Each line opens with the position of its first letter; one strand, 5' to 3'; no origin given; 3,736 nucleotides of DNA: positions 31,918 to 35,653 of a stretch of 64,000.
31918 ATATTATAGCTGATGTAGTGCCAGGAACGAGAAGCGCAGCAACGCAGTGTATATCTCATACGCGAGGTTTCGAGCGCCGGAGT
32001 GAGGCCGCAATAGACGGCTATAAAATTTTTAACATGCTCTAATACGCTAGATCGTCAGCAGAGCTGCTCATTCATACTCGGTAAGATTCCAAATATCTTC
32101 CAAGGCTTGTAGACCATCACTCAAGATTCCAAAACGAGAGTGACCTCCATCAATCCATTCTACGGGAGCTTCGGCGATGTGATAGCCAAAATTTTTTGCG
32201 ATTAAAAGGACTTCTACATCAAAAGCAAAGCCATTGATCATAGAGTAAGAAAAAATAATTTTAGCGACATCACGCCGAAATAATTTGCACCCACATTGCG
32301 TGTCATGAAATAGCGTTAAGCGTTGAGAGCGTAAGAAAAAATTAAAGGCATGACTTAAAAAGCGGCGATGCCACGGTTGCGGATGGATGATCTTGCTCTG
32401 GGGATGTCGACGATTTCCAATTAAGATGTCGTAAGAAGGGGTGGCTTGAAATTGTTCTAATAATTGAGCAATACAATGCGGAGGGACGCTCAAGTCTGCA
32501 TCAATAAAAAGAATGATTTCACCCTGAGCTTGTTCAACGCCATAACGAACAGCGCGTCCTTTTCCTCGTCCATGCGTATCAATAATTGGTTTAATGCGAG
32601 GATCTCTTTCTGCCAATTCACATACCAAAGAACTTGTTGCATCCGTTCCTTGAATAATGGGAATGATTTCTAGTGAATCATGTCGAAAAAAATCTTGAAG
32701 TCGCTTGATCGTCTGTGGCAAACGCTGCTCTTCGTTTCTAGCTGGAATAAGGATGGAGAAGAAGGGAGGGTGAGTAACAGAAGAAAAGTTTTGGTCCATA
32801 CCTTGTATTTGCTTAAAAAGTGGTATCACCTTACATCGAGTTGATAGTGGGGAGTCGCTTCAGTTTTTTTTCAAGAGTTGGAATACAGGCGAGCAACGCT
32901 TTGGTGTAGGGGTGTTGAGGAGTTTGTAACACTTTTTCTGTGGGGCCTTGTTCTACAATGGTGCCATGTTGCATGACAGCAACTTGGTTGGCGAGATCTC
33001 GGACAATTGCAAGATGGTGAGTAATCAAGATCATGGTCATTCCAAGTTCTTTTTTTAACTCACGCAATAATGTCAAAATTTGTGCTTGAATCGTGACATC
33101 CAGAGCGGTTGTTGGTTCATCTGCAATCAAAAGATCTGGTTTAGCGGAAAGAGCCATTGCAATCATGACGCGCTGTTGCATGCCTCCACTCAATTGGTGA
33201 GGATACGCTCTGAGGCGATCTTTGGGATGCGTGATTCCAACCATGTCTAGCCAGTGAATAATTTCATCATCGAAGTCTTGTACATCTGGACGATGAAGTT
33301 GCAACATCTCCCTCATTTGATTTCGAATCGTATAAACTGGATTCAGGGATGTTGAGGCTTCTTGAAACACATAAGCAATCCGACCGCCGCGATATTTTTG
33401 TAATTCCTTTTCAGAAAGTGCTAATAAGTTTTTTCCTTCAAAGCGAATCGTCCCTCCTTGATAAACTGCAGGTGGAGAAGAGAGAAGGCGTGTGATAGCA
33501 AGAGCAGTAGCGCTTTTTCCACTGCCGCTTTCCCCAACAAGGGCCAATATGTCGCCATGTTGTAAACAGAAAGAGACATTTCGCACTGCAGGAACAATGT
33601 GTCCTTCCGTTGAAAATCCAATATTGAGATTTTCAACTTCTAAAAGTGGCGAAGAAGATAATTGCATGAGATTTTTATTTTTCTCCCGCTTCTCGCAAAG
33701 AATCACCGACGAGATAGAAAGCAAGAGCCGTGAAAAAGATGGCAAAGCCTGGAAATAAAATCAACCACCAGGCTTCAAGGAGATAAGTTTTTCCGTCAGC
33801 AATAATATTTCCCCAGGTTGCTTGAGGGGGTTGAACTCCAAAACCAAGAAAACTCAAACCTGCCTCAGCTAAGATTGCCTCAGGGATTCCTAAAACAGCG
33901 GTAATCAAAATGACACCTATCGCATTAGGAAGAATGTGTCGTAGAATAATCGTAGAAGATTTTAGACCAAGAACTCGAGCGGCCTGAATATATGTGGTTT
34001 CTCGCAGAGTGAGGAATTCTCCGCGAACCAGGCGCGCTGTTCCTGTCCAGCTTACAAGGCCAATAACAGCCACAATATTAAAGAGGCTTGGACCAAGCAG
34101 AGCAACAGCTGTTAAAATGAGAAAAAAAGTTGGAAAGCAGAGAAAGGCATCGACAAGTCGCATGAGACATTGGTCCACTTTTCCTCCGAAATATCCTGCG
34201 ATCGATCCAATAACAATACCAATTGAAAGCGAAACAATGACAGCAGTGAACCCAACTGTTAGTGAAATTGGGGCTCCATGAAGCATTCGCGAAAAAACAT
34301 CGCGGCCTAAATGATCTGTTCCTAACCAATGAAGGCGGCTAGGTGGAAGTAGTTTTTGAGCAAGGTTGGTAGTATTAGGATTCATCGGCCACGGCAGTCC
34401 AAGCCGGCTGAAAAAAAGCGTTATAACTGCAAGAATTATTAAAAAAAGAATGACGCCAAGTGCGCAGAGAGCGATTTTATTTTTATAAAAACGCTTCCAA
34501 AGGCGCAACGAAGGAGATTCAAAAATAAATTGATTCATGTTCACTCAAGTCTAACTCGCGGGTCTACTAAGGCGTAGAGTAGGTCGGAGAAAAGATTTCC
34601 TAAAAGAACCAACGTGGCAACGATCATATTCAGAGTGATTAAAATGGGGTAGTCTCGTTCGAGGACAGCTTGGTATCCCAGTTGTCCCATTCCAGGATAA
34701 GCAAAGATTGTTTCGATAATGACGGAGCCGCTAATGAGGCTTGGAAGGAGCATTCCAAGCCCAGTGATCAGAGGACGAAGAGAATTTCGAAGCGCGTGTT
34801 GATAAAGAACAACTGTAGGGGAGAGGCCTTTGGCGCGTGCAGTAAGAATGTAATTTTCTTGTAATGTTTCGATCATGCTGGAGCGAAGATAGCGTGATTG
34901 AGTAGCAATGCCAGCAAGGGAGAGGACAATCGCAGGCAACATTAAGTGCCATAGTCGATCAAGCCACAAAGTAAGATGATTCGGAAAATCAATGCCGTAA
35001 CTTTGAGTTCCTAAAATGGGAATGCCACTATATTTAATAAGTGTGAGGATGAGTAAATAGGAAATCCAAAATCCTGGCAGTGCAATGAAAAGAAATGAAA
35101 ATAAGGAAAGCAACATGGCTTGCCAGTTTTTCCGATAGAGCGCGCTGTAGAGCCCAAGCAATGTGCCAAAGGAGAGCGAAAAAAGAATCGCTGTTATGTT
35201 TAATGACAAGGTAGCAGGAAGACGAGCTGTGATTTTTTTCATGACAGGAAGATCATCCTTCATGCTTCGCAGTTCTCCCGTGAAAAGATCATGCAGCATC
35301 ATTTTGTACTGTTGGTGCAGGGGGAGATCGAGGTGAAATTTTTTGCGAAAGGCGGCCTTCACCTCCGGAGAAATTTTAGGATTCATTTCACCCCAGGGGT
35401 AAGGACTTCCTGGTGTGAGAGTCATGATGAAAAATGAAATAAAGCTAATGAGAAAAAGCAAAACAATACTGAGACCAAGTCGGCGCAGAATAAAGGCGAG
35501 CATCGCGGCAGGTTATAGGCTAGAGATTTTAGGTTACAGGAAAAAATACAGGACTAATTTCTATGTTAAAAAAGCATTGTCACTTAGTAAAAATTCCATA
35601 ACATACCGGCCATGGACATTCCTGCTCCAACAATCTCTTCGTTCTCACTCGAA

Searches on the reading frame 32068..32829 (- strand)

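Call 3: search_protein_families(library=pfam, proteins=[window:32068-32829:-], max_evalue=0.1)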
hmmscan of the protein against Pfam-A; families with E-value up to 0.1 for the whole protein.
window:32068-32829:- (253 aa): 5 families
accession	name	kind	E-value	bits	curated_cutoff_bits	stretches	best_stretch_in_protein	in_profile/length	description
PF00535.33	Glycos_transf_2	-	1.6e-28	100.2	23.3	1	25-190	1-165/168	Glycosyl transferase family 2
PF13641.12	Glyco_tranf_2_3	-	2.5e-09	37.9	27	1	21-221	1-204/230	Glycosyltransferase like family 2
PF10111.15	Glyco_tranf_2_2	-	4e-05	23.7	27.3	1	25-124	1-103/276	Glycosyltransferase like family 2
PF13632.12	Glyco_trans_2_3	-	0.0086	16.3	27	1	105-141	1-36/198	Glycosyl transferase family group 2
PF13506.12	Glyco_transf_21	-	0.033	14.1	21.7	1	96-129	24-57/174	Glycosyl transferase family 21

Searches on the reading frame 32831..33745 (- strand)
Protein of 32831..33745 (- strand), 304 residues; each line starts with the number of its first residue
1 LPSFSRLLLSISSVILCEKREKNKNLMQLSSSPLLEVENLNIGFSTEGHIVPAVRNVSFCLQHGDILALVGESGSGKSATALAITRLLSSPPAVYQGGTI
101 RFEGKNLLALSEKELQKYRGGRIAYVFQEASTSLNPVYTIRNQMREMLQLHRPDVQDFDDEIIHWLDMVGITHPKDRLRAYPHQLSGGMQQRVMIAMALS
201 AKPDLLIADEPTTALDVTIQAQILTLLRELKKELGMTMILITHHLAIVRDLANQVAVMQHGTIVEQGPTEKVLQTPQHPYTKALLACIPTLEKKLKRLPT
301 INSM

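Call 3: search_protein_families(library=pfam, proteins=[window:32831-33745:-], max_evalue=0.1)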
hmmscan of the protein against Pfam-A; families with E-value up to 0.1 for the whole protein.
window:32831-33745:- (304 aa): 11 families
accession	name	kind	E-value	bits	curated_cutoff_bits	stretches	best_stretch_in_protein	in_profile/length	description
PF00005.33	ABC_tran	-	6e-32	111.5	25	1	55-213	2-137/137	ABC transporter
PF08352.17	oligo_HPY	-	4e-10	40.4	27.1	1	264-302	1-39/65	Oligopeptide/dipeptide transporter, C-terminal region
PF13304.12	AAA_21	-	7.1e-08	33.3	27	1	161-248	220-303/304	AAA domain, putative AbiEii toxin, Type IV TA system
PF02463.25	SMC_N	-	2.1e-07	31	40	1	66-259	26-213/220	RecF/RecN/SMC N terminal domain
PF13401.12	AAA_22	-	0.00054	20.7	27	1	63-241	4-121/130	AAA domain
PF13555.12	AAA_29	-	0.0074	16.5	27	1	64-92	23-50/61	P-loop containing region of AAA domain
PF13191.12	AAA_16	-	0.024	15.6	32.6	1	65-118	25-73/167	AAA ATPase domain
PF09818.15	ABC_ATPase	-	0.063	12.7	23.2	0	184-262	157-250/283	P-loop domain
PF01583.26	APS_kinase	-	0.066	13.7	21.1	0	66-130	4-73/152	Adenylylsulphate kinase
PF20720.3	nSTAND3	-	0.077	13.1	27.2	0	53-85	6-38/155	Novel STAND NTPase 3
PF00004.35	AAA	-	0.093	13.6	21.2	0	68-130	2-53/131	ATPase family associated with various cellular activities (AAA)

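Call 4: search_protein_families(library=ncbifam, proteins=[window:32831-33745:-], max_evalue=0.1)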
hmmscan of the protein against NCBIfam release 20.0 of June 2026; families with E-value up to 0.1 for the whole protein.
window:32831-33745:- (304 aa): 191 families (the best 25 are shown)
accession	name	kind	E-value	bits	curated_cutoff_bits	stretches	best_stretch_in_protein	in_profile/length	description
NF011713.0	PRK15134.1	equivalog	5.7e-101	338.7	834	1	31-290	2-262/529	microcin C ABC transporter ATP-binding protein YejF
NF007613.0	PRK10261.1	equivalog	4.4e-84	283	1077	1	28-292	6-276/623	glutathione ABC transporter ATP-binding protein GsiA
NF007010.1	PRK09473.1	subfamily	1.1e-82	277.3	575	1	34-302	1-268/318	oligopeptide ABC transporter ATP-binding protein OppD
NF008246.0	PRK11022.1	equivalog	1.2e-82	277.6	541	1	34-301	3-270/326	dipeptide ABC transporter ATP-binding protein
NF043079.1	MMSYN1_0167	equivalog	2.4e-79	267.6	740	2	112-301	297-487/561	oligopeptide ABC transporter ATP-binding protein OppD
NF047578.1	opine_ATP_CntD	equivalog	4.5e-79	265.4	380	1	34-298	2-263/266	staphylopine uptake ABC transporter ATP-binding protein CntD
NF047576.1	opine_ATP_CntF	equivalog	2.2e-78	263.1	385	1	34-297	2-262/264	staphylopine uptake ABC transporter ATP-binding protein CntF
TIGR02770.1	nickel_nikD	equivalog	6.1e-75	251.5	318.7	1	54-286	2-227/230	nickel import ATP-binding protein NikD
NF008453.0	PRK11308.1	subfamily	2e-62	211.4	408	1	22-297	6-274/334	dipeptide ABC transporter ATP-binding protein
NF011659.0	PRK15079.1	equivalog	2.9e-58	197.2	540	1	36-301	22-281/334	murein tripeptide/oligopeptide ABC transporter ATP binding protein OppF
NF011674.0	PRK15093.1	equivalog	5.3e-56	190.1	627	1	33-301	2-275/330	putrescine export ABC transporter ATP-binding protein SapD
NF043078.1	MMSYN1_0168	equivalog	3.1e-55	188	800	2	150-295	463-604/649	oligopeptide ABC transporter ATP-binding protein OppF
NF043071.1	DppF_dipep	equivalog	1.1e-52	179.4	660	1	28-297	13-275/331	dipeptide ABC transporter ATP-binding subunit DppF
TIGR02769.1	nickel_nikE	equivalog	4.7e-49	167.3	332.55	1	52-288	25-253/265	nickel import ATP-binding protein NikE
NF011692.0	PRK15112.1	equivalog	2.6e-45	155.1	452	1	35-286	6-252/269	putrescine export ABC transporter ATP-binding protein SapF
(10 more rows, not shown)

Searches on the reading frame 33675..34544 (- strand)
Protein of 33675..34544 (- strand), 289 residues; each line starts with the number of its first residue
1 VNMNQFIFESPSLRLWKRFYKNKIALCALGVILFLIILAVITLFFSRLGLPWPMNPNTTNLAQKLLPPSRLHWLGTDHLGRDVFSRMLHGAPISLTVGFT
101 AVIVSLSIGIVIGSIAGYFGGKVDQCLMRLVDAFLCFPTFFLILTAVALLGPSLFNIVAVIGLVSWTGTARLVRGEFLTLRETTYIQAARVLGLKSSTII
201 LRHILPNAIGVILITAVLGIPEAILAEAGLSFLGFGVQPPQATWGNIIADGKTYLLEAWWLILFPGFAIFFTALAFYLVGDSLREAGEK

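Call 3: search_protein_families(library=pfam, proteins=[window:33675-34544:-], max_evalue=0.1)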
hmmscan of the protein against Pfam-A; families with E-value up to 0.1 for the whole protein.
window:33675-34544:- (289 aa): 2 families
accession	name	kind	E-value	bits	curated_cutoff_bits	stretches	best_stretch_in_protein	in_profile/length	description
PF00528.27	BPD_transp_1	-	8.2e-29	101.1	26.4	1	109-285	1-176/184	Binding-protein-dependent transport system inner membrane component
PF12911.12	OppC_N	-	8.8e-10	38.8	23.9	1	13-68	4-53/53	N-terminal TM domain of oligopeptide transport permease C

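Call 4: search_protein_families(library=ncbifam, proteins=[window:33675-34544:-], max_evalue=0.1)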
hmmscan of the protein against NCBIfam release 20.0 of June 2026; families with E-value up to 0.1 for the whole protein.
window:33675-34544:- (289 aa): 25 families
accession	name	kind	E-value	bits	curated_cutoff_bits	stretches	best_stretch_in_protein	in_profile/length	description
NF045476.1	Opp4C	equivalog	3.8e-92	308.5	350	1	14-286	5-274/278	oligopeptide ABC transporter permease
NF045474.1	Opp2C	equivalog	9.2e-84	280.7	300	1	54-286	2-234/236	nickel transporter permease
TIGR02790.1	nickel_nikC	equivalog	2.2e-75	253.6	358.45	1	33-285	6-255/258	nickel ABC transporter permease subunit NikC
NF045473.1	Opp1C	equivalog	7.5e-75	251.8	350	1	20-286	2-262/267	nickel/cobalt ABC transporter permease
NF007738.0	PRK10417.1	equivalog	5.5e-73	245.9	335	1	31-285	11-265/277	nickel ABC transporter permease subunit NikC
NF007376.0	PRK09881.1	equivalog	6.4e-71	238.8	434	1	26-285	32-287/298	D,D-dipeptide ABC transporter permease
NF011662.0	PRK15082.1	equivalog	2.7e-70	237.1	484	1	10-286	24-295/303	glutathione ABC transporter permease GsiD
NF045475.1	Opp3C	equivalog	1.4e-61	208.4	450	1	71-286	107-322/328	oligopeptide ABC transporter permease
NF008160.0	PRK10913.1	equivalog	6.1e-61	206.5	483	1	14-286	21-293/300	dipeptide ABC transporter permease DppC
NF011935.0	PRK15406.1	equivalog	1.6e-59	202.2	433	1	17-286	31-296/302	oligopeptide ABC transporter permease OppC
NF047573.1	opine_perm_CntC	exception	7e-56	189.5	440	1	16-286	2-266/271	staphylopine uptake ABC transporter permease subunit CntC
NF043080.1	MMSYN1_0166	equivalog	1.4e-45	155.6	370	1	16-285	31-299/307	oligopeptide ABC transporter permease OppC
NF011596.0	PRK15021.1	subfamily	4.1e-39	134.6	439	1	66-286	115-334/341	microcin C ABC transporter permease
NF011691.0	PRK15111.1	equivalog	2.7e-35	122.3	379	1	12-286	16-290/296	putrescine export ABC transporter permease SapC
NF045470.1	Opp2B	equivalog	6e-10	38.8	350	1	80-220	80-233/300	nickel ABC transporter permease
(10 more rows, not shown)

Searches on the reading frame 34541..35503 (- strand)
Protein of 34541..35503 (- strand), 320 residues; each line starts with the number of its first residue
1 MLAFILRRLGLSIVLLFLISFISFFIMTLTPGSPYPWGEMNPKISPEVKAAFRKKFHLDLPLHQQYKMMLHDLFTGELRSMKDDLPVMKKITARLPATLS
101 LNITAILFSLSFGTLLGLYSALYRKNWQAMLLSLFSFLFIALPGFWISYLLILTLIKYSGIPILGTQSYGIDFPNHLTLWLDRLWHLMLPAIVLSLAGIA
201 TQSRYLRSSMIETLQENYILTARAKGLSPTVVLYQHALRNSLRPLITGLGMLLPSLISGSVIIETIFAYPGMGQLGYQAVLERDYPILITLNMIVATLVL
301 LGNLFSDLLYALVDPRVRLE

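Call 3: search_protein_families(library=pfam, proteins=[window:34541-35503:-], max_evalue=0.1)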
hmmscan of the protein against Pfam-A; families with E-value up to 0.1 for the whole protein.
window:34541-35503:- (320 aa): 2 families
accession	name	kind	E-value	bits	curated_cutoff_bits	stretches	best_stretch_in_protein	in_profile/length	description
PF00528.27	BPD_transp_1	-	3.9e-38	131.5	26.4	1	113-318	1-183/184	Binding-protein-dependent transport system inner membrane component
PF19300.4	BPD_transp_1_N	-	2.2e-10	41.1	23.8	1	1-101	1-113/114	Binding-prot-dependent transport system membrane comp, N-term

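Call 4: search_protein_families(library=ncbifam, proteins=[window:34541-35503:-], max_evalue=0.1)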
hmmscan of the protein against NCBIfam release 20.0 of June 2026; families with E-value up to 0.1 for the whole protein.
window:34541-35503:- (320 aa): 20 families
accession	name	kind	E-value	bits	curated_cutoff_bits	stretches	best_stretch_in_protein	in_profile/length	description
NF045472.1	Opp4B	equivalog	2.2e-74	250.6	450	1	1-318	1-319/319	oligopeptide ABC transporter permease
NF045470.1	Opp2B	equivalog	6.8e-72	242.2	350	1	11-318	4-300/300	nickel ABC transporter permease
NF045469.1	Opp1B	equivalog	6.4e-65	219.6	380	1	1-318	1-307/307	nickel/cobalt ABC transporter permease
TIGR02789.1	nickel_nikB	equivalog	1.5e-61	208.6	447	1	1-318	1-307/314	nickel ABC transporter permease subunit NikB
NF045471.1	Opp3B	equivalog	4.9e-61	206.8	480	1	1-319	1-304/308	oligopeptide ABC transporter permease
NF007008.0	PRK09471.1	equivalog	1.2e-56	192.4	388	1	1-318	1-305/306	oligopeptide ABC transporter permease OppB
NF007677.0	PRK10352.1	equivalog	8.4e-56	189.3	433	1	1-319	1-308/314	nickel ABC transporter permease subunit NikB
NF008161.0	PRK10914.1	equivalog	3.1e-54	184.4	590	1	1-318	1-336/339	dipeptide ABC transporter permease DppB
NF011661.0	PRK15081.1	equivalog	3e-49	168.2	463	1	1-319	1-305/306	glutathione ABC transporter permease GsiC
NF011712.0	PRK15133.1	subfamily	2.4e-41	141.9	445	1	44-320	81-362/364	microcin C ABC transporter permease YejB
NF011690.0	PRK15110.1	equivalog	3.5e-34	118.7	432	2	181-315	177-311/321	putrescine export ABC transporter permease SapB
NF043081.1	MMSYN1_0165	equivalog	2e-27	96.2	350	1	74-320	154-387/388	oligopeptide ABC transporter permease OppB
NF045476.1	Opp4C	equivalog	1.9e-07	30.6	350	1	98-273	79-222/278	oligopeptide ABC transporter permease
NF045473.1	Opp1C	equivalog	5.9e-06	25.9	350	1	193-254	136-197/267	nickel/cobalt ABC transporter permease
NF045474.1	Opp2C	equivalog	0.00012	21.8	300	1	192-248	107-163/236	nickel transporter permease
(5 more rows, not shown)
